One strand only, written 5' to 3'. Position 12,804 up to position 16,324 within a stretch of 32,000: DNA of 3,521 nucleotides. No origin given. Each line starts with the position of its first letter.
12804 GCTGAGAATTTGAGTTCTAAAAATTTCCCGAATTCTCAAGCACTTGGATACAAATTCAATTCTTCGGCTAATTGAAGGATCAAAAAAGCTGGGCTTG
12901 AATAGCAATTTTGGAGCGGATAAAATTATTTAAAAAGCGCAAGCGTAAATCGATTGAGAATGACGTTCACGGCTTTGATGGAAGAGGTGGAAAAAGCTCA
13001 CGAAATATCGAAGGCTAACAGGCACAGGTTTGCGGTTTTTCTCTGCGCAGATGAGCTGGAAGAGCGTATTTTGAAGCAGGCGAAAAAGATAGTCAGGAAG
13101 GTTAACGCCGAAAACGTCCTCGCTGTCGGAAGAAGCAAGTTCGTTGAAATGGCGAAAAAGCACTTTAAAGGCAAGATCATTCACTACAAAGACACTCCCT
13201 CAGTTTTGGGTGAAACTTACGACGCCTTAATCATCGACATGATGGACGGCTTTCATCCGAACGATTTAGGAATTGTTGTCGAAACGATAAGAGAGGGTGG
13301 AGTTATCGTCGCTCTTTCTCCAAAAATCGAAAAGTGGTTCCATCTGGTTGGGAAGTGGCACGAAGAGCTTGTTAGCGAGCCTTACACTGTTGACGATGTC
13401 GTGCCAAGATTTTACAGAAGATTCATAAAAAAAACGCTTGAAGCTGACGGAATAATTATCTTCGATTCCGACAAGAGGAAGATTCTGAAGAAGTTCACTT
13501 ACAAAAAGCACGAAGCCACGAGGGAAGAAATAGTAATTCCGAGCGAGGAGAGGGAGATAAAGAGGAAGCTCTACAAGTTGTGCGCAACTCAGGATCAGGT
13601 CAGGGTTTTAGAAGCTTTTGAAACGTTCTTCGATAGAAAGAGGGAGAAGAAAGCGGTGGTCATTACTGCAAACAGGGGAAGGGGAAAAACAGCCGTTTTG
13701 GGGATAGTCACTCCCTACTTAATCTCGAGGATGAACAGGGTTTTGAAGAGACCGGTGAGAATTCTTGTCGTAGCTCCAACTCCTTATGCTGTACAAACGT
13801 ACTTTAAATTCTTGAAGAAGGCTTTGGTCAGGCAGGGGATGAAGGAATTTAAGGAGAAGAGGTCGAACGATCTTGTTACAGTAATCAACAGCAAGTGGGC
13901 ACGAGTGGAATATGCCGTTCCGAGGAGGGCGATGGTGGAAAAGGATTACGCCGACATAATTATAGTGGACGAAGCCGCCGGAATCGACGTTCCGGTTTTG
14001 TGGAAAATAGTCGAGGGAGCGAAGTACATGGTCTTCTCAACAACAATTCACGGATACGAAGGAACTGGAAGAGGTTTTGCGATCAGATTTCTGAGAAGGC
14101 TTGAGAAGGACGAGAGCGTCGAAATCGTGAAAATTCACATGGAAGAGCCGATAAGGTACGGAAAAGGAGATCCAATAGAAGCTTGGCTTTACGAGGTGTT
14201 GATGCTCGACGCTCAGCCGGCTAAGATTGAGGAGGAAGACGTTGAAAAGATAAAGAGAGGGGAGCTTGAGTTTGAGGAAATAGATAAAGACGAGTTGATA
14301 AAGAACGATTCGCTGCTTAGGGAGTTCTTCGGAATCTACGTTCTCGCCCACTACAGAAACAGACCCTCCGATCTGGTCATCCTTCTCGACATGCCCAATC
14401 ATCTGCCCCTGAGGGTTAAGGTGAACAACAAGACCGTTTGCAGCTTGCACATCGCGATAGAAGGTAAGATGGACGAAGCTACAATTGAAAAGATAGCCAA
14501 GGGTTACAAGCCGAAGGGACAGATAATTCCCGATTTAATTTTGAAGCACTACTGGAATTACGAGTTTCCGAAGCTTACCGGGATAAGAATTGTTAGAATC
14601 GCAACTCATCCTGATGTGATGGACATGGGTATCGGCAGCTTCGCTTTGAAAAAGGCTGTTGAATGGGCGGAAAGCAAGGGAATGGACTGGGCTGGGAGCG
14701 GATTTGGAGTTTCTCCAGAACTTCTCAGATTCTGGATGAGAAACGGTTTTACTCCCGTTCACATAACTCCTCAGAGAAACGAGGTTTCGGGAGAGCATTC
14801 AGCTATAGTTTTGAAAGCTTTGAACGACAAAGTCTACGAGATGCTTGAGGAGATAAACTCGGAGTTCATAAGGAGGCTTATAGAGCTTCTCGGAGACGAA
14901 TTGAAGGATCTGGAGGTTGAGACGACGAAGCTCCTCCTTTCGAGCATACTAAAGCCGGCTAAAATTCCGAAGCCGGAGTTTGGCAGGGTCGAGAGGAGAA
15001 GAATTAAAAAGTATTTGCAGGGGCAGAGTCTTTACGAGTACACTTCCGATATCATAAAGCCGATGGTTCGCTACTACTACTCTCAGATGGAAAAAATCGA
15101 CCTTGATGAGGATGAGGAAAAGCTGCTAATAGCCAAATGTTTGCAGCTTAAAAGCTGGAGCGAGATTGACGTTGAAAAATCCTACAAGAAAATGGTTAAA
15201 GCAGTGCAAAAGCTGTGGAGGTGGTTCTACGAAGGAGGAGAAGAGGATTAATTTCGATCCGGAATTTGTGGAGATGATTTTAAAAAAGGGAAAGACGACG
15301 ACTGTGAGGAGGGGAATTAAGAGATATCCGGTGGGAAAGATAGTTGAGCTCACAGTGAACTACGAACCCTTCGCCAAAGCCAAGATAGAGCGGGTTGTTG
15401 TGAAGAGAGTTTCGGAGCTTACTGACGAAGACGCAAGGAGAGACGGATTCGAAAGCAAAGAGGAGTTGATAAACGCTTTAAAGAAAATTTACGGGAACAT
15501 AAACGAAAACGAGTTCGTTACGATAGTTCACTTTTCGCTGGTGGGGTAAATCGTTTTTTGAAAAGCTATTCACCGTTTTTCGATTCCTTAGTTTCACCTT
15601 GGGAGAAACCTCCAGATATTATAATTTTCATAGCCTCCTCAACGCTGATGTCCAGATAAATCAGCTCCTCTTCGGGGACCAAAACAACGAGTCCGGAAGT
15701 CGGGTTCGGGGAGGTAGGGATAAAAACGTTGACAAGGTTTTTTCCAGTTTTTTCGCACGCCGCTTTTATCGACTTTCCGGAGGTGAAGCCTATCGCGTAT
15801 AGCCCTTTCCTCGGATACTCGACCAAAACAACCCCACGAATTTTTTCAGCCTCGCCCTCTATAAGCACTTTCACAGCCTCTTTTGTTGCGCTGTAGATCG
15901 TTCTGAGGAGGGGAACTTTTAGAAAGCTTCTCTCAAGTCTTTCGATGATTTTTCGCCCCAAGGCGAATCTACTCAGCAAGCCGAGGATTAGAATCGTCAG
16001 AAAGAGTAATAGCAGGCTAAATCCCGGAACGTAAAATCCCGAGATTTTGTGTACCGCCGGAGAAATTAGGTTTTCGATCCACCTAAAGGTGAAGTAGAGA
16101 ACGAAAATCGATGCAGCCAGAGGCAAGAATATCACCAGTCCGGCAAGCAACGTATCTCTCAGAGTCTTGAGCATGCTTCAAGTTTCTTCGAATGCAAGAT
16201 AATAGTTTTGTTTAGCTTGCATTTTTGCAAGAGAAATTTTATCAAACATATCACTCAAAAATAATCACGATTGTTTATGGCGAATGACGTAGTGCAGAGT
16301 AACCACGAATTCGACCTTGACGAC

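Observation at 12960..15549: RNA cytidine acetyltransferase TmcA followed in an overlapping frame by a YqfB-like ASCH protein: candidate ac4C writer plus amidohydrolase pair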

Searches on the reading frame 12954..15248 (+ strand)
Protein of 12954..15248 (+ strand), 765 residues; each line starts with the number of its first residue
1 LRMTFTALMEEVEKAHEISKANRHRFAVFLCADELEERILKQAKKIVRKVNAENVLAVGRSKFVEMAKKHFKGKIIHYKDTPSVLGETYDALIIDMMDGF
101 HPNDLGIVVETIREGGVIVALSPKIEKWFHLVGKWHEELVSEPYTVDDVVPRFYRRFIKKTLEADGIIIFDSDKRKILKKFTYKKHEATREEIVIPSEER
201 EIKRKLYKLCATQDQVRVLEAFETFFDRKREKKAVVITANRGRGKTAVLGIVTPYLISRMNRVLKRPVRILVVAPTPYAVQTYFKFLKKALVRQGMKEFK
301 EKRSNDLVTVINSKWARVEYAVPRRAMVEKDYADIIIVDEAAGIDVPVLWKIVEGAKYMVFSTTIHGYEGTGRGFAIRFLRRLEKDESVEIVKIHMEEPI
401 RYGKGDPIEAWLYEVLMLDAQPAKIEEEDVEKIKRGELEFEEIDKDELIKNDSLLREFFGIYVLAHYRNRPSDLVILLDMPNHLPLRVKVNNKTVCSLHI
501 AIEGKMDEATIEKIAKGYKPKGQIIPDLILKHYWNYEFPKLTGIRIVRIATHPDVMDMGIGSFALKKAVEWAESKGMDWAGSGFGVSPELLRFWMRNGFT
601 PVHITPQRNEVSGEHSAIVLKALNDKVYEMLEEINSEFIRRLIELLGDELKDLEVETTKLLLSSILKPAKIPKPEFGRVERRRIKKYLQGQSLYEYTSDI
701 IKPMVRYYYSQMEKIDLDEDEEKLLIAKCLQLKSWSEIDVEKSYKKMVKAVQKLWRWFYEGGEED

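Call 3: search_protein_families(library=pfam, proteins=[window:12954-15248:+], max_evalue=0.01)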
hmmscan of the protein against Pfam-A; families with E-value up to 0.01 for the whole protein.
window:12954-15248:+ (765 aa): 8 families
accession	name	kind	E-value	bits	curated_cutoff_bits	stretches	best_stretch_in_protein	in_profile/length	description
PF05127.21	NAT10_TcmA_helicase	-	8.5e-57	192.3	22.7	1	236-419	1-176/176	RNA cytidine acetyltransferase NAT10/TcmA, helicase domain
PF13718.12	GNAT_acetyltr_2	-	5.8e-41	140.8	24.6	2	459-574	3-127/229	GNAT acetyltransferase 2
PF08351.18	TmcA_N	-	1.2e-33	116.9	22.7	1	11-171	2-178/178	tRNA(Met) cytidine acetyltransferase TmcA, N-terminal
PF13245.12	AAA_19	-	6.2e-07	30.1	25.1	1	230-354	9-112/134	AAA domain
PF00270.35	DEAD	-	0.00045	20.4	26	1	231-341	13-126/167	DEAD/DEAH box helicase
PF13191.12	AAA_16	-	0.0016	19.4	32.6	0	219-303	9-90/167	AAA ATPase domain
PF04851.21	ResIII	-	0.004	17.5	22.5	0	213-341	6-134/164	Type III restriction enzyme, res subunit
PF00583.31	Acetyltransf_1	-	0.0078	16.9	20.7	0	543-577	59-93/116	Acetyltransferase (GNAT) family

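Call 4: search_protein_families(library=ncbifam, proteins=[window:12954-15248:+], max_evalue=0.01)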
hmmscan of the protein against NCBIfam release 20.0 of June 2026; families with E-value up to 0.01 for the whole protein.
window:12954-15248:+ (765 aa): 2 families
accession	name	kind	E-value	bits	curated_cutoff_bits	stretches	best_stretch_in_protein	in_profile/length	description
NF041296.1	RNAactase_tcmA_Halo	equivalog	4e-150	501.2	700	1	17-754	10-723/746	tRNA(Met) cytidine acetyltransferase TmcA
TIGR01447.1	recD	equivalog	0.0026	16.4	310.15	1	205-355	142-285/597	exodeoxyribonuclease V subunit alpha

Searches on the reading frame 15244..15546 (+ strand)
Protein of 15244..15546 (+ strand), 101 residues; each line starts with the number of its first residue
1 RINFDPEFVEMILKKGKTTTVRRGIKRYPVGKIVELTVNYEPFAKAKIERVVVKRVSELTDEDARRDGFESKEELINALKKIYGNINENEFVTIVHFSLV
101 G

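Call 6: search_solved_structures(query=window:15244-15546:+, max_evalue=10, show_alignments=3)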
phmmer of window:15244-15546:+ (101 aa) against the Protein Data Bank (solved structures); distinct sequences matched with E-value up to 10: 7.
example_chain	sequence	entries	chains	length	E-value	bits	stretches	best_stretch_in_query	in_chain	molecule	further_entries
8tfi_A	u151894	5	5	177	0.09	16.6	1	65-91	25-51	Probable RNA 2'-phosphotransferase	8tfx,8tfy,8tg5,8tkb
6nud_J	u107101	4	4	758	0.1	16.3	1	30-75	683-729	CRISPR system single-strand-specific deoxyribonuclease Cas10/Csm1 (subtype III-A)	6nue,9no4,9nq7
8tfz_A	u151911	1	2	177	0.13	16.1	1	66-91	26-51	Probable RNA 2'-phosphotransferase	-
9ld3_A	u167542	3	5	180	0.18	15.6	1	67-92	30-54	Probable RNA 2'-phosphotransferase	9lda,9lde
9ldc_A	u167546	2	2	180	0.19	15.5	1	67-92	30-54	Probable RNA 2'-phosphotransferase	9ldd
9ld4_A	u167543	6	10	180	0.2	15.5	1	67-92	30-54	Probable RNA 2'-phosphotransferase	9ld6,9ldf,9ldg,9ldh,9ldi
7e40_B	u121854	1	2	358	0.52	14.1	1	42-84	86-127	SPX domain-containing protein 1,Endolysin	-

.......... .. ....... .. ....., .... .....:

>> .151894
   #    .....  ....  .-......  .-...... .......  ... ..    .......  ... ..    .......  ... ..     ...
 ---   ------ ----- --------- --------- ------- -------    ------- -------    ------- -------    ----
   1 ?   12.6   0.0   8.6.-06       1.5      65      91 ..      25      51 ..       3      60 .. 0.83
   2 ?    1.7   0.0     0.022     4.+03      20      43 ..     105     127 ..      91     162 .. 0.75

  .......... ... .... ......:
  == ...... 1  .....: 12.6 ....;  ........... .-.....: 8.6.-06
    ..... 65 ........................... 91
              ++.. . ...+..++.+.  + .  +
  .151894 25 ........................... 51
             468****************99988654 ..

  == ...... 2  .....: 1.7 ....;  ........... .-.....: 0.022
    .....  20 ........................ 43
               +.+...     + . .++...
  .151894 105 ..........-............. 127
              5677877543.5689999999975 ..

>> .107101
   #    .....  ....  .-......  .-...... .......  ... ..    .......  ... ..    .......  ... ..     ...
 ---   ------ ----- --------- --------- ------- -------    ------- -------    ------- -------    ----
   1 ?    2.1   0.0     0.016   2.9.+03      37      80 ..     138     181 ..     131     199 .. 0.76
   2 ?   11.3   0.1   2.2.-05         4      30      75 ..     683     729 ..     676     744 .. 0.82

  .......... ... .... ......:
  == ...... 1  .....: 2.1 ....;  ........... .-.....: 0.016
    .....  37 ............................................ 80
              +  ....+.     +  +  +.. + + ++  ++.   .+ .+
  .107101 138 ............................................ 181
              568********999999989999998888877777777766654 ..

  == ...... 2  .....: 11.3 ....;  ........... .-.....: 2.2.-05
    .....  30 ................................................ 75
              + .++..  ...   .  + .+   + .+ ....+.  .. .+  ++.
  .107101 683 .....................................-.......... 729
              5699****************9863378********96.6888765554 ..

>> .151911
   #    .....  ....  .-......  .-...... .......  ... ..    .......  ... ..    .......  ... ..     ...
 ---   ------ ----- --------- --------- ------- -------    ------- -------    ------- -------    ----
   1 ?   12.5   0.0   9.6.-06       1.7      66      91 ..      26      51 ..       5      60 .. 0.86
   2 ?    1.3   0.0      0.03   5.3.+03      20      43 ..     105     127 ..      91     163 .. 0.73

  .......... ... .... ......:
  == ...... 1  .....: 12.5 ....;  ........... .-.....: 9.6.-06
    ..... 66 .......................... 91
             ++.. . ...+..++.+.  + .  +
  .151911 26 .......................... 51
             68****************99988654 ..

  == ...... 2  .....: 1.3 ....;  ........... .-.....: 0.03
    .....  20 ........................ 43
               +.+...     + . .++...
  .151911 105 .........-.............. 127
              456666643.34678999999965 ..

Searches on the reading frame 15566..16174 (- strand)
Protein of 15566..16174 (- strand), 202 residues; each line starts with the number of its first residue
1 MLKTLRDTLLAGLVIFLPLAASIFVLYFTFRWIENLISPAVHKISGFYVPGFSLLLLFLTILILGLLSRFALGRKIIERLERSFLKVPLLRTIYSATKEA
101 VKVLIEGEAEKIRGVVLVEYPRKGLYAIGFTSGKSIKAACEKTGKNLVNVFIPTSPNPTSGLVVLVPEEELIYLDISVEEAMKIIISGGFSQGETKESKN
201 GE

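Call 3: search_protein_families(library=pfam, proteins=[window:15566-16174:-], max_evalue=0.01)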
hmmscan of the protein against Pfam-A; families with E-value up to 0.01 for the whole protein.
window:15566-16174:- (202 aa): 1 family
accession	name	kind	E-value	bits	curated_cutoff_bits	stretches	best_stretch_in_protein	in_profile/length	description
PF04367.18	DUF502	-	4.7e-31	107.3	23.8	1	55-160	1-107/107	Protein of unknown function (DUF502)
